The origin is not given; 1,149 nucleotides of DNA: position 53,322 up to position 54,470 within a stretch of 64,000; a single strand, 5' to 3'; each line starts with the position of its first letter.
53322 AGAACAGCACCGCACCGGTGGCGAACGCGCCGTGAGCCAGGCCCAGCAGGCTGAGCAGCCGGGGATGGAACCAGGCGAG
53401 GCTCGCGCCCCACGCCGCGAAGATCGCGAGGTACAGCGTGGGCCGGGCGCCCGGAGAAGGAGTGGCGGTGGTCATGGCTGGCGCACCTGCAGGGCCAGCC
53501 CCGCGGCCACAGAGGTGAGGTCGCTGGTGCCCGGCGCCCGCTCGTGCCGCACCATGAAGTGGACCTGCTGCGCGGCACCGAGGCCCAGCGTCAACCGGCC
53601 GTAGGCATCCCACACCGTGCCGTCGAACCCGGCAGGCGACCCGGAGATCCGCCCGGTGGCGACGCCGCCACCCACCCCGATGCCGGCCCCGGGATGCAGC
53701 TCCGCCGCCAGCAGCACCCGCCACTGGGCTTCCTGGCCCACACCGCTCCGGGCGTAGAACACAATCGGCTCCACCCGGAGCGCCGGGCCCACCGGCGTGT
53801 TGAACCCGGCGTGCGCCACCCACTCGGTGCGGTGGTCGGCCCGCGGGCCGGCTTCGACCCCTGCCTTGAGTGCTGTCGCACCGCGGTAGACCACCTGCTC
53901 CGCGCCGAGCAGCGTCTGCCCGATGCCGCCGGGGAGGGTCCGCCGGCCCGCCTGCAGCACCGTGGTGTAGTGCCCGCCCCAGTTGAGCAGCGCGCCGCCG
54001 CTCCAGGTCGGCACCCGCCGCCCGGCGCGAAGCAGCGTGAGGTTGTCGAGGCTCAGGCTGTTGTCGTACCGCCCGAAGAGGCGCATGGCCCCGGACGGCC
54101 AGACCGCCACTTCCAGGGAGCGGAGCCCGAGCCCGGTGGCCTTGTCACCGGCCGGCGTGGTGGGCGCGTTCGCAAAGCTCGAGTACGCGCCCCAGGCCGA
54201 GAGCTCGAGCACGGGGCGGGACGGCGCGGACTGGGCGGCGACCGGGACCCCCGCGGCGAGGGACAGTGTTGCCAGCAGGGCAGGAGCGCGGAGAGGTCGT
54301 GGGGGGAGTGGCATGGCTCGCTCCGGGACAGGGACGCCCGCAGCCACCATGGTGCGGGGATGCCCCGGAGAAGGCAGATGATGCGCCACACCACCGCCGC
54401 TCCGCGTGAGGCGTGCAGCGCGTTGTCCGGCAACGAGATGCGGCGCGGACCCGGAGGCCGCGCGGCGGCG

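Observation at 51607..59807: Three exact copies of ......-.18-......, a likely ECF -35/-10 promoter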

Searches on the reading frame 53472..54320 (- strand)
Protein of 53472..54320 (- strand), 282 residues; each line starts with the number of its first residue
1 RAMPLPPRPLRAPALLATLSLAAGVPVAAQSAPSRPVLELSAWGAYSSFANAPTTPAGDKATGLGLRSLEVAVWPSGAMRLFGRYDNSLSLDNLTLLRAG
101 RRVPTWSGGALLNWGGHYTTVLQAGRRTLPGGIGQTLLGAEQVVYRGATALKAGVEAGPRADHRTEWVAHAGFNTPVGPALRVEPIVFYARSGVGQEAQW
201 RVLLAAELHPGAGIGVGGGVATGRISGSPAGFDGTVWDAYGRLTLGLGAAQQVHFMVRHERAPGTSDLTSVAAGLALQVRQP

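Call 8: search_protein_families(library=pfam, proteins=[window:53472-54320:-])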
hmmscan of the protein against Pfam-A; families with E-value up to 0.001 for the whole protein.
window:53472-54320:- (282 aa): 0 families

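Call 9: search_protein_families(library=ncbifam, proteins=[window:53472-54320:-])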
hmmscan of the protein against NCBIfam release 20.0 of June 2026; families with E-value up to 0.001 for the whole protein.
window:53472-54320:- (282 aa): 0 families

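Call 58: search_protein_families(library=ncbifam, proteins=[window:53472-54320:-], max_evalue=10)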
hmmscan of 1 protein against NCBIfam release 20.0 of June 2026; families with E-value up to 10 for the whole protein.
window:53472-54320:- (282 aa): 0 families

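Call 59: search_protein_families(library=pfam, proteins=[window:53472-54320:-], max_evalue=10)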
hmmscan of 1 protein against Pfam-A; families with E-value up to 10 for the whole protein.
window:53472-54320:- (282 aa): 1 family
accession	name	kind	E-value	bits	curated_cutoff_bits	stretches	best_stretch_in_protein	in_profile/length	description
PF06290.16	PsiB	-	0.041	14.1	25.2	1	93-149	72-127/139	Plasmid SOS inhibition protein (PsiB)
